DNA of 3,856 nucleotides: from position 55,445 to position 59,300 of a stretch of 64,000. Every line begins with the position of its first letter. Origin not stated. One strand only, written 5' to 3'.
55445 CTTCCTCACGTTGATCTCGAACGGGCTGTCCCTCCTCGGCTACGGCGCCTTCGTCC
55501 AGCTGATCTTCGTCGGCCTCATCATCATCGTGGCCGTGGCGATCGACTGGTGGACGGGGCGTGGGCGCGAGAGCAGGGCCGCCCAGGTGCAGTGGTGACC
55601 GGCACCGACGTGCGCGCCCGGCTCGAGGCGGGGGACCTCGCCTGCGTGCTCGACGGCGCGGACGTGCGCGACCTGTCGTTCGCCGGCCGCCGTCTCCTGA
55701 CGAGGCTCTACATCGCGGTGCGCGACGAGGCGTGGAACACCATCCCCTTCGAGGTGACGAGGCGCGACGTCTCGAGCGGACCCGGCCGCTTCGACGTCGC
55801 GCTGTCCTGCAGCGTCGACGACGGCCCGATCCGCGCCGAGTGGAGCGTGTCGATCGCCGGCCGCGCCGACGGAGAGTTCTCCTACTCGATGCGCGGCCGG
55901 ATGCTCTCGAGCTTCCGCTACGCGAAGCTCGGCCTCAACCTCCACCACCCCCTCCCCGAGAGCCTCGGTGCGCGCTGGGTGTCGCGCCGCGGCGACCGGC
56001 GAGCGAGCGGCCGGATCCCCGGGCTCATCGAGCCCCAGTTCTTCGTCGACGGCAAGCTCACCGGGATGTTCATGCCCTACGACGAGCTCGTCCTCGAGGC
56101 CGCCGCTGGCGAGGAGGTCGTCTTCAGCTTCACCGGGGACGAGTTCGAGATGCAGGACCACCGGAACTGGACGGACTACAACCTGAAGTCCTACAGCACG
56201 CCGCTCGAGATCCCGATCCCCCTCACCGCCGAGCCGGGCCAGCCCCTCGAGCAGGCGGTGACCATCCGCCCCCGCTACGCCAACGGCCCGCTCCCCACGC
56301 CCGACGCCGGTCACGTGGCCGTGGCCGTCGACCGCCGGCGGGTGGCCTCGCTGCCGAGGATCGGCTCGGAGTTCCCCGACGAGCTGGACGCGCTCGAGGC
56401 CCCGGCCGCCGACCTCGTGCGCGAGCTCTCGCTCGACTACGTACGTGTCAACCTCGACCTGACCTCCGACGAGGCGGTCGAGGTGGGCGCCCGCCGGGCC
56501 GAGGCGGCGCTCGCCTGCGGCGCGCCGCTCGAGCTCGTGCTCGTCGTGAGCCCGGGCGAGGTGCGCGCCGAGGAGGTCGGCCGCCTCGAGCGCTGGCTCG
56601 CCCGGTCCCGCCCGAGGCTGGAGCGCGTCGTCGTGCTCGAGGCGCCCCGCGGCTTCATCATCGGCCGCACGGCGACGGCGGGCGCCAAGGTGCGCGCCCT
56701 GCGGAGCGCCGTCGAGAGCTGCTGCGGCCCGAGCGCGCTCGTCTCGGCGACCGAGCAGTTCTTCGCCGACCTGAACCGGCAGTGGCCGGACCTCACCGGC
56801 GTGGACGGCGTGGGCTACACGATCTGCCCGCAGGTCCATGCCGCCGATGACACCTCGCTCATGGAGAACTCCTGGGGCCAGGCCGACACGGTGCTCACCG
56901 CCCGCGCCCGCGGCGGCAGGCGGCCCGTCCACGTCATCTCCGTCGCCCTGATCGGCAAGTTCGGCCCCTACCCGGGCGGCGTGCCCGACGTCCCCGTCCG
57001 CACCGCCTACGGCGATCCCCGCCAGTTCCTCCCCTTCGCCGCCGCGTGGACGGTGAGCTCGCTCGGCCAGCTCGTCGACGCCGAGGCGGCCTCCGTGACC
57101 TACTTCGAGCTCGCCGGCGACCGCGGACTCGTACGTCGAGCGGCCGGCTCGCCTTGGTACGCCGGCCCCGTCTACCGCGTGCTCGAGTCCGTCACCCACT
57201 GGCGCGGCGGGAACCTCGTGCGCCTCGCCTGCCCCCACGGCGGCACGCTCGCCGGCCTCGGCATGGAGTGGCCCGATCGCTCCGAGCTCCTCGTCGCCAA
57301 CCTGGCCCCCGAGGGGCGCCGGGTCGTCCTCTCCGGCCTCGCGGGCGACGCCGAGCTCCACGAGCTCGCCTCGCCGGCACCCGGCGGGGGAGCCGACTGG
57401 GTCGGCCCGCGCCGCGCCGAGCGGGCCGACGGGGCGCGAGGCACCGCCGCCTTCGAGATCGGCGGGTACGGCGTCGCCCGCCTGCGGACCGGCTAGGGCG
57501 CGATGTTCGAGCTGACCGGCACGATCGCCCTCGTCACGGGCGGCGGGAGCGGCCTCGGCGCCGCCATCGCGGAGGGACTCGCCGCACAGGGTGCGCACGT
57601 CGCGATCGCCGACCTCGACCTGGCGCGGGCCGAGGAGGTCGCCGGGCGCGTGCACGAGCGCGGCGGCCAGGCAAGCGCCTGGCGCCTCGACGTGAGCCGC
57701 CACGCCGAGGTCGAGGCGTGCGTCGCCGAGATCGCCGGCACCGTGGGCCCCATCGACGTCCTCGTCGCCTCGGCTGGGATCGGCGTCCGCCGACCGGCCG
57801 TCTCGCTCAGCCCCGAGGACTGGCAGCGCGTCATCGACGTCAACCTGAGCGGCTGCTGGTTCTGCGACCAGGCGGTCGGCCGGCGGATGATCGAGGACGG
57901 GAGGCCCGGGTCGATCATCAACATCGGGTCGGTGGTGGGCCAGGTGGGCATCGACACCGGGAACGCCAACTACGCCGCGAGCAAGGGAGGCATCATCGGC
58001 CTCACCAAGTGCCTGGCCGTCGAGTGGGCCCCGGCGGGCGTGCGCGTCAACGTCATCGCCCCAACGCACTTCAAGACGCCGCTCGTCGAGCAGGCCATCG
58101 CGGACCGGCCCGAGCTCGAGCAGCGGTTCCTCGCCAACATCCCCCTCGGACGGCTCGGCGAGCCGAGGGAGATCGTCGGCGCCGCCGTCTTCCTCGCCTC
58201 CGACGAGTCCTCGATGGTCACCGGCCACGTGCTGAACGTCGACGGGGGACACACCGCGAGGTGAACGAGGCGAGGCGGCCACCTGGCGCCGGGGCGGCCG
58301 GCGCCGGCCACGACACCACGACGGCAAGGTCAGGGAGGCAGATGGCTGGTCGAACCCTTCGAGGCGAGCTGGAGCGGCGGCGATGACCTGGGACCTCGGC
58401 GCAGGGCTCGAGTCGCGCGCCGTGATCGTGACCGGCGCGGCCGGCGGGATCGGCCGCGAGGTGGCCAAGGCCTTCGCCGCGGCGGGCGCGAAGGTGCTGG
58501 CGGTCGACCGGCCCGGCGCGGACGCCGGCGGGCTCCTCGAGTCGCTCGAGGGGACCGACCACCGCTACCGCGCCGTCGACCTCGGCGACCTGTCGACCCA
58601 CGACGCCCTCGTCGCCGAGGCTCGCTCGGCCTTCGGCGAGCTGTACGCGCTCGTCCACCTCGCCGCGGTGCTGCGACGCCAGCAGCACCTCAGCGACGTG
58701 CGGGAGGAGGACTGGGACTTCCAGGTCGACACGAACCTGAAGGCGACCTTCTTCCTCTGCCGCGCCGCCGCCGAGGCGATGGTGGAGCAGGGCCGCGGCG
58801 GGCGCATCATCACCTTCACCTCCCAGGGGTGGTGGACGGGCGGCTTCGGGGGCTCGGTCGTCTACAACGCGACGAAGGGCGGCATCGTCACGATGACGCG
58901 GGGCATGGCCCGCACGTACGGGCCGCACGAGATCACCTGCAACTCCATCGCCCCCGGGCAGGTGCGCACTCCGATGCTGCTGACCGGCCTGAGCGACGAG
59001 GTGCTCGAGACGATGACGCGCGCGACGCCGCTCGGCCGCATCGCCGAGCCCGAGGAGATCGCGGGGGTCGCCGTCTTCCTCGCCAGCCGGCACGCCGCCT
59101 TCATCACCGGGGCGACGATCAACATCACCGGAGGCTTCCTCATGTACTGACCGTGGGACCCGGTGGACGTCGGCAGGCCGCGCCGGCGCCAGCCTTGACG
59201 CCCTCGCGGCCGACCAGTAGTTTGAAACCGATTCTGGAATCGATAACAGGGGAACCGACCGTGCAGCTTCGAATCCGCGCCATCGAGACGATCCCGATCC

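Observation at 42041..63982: Three operons share the palindrome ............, marking a ~22-kb co-regulated catabolic island of unknown substrate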

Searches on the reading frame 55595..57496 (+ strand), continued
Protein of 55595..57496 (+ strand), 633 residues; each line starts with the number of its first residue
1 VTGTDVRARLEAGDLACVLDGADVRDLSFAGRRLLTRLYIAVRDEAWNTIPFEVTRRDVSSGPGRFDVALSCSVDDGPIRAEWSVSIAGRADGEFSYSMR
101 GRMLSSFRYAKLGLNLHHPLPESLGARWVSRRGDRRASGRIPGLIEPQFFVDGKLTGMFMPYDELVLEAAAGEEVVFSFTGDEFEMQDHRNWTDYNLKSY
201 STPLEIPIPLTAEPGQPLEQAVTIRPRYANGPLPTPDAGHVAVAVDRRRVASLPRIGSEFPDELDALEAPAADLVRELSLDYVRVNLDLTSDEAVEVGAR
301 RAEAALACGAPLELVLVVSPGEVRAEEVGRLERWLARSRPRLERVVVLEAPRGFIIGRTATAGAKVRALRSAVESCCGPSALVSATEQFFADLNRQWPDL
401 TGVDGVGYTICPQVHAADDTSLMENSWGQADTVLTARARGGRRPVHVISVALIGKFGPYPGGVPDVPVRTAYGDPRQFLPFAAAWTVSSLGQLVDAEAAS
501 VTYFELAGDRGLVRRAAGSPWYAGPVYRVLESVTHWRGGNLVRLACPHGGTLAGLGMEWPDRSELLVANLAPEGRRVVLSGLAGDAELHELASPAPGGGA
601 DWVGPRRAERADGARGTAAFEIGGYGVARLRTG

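Call 44: find_encoding_contigs(protein=P0007, flank=10000, max_places=1)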
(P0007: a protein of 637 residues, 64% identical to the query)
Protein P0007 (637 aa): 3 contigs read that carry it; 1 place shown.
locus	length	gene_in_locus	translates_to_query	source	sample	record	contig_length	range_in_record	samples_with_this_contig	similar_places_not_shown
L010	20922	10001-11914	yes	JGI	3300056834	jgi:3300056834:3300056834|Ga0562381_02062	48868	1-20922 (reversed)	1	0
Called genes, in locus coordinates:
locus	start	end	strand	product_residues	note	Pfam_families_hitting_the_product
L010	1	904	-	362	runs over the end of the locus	PF02653:BPD_transp_2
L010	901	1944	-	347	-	PF02653:BPD_transp_2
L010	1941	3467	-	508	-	PF00005:ABC_tran, PF13304:AAA_21 (faint), PF00005:ABC_tran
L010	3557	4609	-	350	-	PF13407:Peripla_BP_4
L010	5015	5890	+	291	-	PF01261:AP_endonuc_2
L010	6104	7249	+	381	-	PF13407:Peripla_BP_4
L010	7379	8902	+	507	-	PF00005:ABC_tran, PF13304:AAA_21 (faint), PF00005:ABC_tran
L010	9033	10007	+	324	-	PF02653:BPD_transp_2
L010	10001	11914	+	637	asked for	PF25837:Apionate_lact_N, PF25838:Apionate_lact_M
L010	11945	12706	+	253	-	PF00106:adh_short, PF08659:KR, PF13561:adh_short_C2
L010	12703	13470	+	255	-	PF00106:adh_short, PF08659:KR, PF13561:adh_short_C2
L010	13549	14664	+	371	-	PF02746:MR_MLE_N, PF13378:MR_MLE_C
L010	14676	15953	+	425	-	PF02515:CoA_transf_3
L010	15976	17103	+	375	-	PF02746:MR_MLE_N, PF13378:MR_MLE_C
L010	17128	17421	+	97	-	PF02426:MIase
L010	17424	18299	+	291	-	PF04909:Amidohydro_2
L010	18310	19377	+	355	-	PF01408:GFO_IDH_MocA, PF22725:GFO_IDH_MocA_C3, PF02894:GFO_IDH_MocA_C (faint)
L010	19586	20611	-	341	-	PF13407:Peripla_BP_4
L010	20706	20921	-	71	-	?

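Call 48: search_solved_structures(query=window:55595-57496:+, max_evalue=0.01)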
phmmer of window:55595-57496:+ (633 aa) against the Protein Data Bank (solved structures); distinct sequences matched with E-value up to 0.01: 0.

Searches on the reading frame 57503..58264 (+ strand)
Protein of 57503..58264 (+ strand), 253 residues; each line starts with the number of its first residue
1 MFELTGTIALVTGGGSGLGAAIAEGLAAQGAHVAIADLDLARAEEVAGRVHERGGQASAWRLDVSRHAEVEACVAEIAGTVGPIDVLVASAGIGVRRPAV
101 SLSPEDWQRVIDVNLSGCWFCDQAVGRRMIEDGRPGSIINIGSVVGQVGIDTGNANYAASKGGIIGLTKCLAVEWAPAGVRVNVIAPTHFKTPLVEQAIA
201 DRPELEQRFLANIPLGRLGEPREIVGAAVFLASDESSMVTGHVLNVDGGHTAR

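Call 13: search_protein_families(library=pfam, proteins=[window:57503-58264:+])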
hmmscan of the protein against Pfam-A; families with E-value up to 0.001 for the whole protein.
window:57503-58264:+ (253 aa): 4 families
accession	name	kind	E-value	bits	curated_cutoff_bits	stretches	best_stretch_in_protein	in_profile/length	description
PF13561.12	adh_short_C2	-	1e-65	222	27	1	16-251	6-236/236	Enoyl-(Acyl carrier protein) reductase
PF00106.31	adh_short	-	2.5e-54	184.2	26.6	1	8-200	2-192/195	short chain dehydrogenase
PF08659.16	KR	-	9.4e-14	52.2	22.6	1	9-160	3-152/180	KR domain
PF23441.1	SDR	-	2.3e-09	37.5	27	1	4-249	5-254/258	SDR-like rossmann domain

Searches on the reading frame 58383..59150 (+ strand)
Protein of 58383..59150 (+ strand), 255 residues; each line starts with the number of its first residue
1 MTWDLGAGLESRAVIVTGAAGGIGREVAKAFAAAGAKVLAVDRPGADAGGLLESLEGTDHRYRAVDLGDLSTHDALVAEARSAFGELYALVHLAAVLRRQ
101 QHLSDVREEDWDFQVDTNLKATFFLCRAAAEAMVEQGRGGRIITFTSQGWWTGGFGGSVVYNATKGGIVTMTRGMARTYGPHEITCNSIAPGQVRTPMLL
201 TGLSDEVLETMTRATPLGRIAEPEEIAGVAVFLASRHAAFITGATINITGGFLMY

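Call 13: search_protein_families(library=pfam, proteins=[window:58383-59150:+])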
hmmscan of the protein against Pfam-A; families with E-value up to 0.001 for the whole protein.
window:58383-59150:+ (255 aa): 4 families
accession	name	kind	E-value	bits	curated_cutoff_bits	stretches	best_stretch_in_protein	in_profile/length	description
PF13561.12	adh_short_C2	-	4.7e-55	187.2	27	1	18-252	1-235/236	Enoyl-(Acyl carrier protein) reductase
PF00106.31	adh_short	-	1.5e-42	145.8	26.6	1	13-199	2-187/195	short chain dehydrogenase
PF08659.16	KR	-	1.2e-10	42.1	22.6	1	14-132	3-126/180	KR domain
PF01370.27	Epimerase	-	6.5e-06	26.2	20.9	1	14-135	1-108/240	NAD dependent epimerase/dehydratase family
